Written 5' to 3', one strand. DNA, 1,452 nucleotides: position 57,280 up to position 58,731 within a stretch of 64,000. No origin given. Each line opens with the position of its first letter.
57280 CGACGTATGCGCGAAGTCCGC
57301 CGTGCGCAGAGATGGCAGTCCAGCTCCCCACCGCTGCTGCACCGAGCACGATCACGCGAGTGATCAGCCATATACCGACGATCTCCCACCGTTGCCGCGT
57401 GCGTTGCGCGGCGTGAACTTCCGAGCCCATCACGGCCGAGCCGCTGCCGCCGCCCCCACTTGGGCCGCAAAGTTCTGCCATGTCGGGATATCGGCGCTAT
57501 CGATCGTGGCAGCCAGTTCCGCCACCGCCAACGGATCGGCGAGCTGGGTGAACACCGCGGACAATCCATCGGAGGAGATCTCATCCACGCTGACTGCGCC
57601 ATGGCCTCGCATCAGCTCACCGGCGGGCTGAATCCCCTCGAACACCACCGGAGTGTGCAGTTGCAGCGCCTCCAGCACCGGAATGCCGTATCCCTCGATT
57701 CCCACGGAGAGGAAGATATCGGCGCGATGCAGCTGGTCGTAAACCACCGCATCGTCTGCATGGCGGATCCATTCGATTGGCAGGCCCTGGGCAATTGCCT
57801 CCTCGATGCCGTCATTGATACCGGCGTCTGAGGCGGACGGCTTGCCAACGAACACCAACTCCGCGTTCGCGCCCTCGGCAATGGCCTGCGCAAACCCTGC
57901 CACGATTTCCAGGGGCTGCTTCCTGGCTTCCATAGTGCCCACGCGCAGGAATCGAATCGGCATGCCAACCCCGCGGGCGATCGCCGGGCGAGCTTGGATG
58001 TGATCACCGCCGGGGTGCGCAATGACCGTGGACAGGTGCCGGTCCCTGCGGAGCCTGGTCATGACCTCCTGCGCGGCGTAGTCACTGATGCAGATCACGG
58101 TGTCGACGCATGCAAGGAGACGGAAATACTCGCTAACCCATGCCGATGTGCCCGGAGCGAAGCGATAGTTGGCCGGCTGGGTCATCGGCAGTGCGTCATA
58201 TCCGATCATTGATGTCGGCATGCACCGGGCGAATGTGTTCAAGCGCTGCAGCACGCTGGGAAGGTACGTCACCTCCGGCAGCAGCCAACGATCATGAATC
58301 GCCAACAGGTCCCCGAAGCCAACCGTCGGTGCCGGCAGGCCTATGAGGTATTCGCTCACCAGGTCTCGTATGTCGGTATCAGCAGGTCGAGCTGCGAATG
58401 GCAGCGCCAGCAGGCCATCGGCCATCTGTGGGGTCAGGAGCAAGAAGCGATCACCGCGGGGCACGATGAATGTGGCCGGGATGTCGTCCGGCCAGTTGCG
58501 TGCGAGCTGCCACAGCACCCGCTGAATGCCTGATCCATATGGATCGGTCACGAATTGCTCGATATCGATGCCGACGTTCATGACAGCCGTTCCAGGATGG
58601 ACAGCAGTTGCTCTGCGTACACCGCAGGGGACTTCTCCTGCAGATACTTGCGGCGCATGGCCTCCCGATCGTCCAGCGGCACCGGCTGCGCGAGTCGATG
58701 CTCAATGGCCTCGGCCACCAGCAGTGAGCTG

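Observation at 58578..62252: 1224-aa FkbM-methyltransferase + helical spacer + two GT-B domains: a WsaE / WbdA-WbdD-like polymerase with built-in chain terminator?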

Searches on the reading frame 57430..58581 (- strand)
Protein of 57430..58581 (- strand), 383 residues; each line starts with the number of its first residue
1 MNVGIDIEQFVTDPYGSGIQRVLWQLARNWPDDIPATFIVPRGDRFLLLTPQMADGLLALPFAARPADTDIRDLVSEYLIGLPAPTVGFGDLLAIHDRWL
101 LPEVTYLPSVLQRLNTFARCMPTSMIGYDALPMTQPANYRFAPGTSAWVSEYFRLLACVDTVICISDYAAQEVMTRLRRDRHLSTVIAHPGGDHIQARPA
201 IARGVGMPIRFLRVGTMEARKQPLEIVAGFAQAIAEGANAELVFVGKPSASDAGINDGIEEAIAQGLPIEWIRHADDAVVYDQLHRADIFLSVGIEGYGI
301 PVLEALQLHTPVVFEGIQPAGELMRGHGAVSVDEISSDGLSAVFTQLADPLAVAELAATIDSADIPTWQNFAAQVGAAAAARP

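Call 5: search_protein_families(library=pfam, proteins=[window:57430-58581:-], max_evalue=0.01)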
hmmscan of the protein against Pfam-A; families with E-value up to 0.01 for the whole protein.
window:57430-58581:- (383 aa): 4 families
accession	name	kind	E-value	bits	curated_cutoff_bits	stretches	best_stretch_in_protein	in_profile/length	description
PF13692.12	Glyco_trans_1_4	-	9.1e-07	29.7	27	1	210-325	3-116/142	Glycosyl transferases group 1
PF00534.26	Glycos_transf_1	-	4.3e-05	23.6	26.4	1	209-323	16-130/172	Glycosyl transferases group 1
PF20706.3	GT4-conflict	-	0.00055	19.5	26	1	169-327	157-323/385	Family 4 Glycosyltransferase in conflict systems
PF13439.12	Glyco_transf_4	-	0.0086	16.6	28.5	0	146-187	120-162/170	Glycosyltransferase Family 4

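Call 7: search_protein_families(library=ncbifam, proteins=[window:57430-58581:-], max_evalue=0.01)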
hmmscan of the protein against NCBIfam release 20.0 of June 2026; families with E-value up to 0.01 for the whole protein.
window:57430-58581:- (383 aa): 2 families
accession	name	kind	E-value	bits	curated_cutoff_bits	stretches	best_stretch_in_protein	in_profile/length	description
TIGR04047.1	MSMEG_0565_glyc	hypoth_equivalog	1.1e-10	41.2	259.85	1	189-374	176-366/373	MSMEG_0565 family glycosyltransferase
NF041876.1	EPS_EpsE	equivalog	4e-06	26.3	400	1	162-352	165-364/389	exopolysaccharide biosynthesis GT4 family glycosyltransferase EpsE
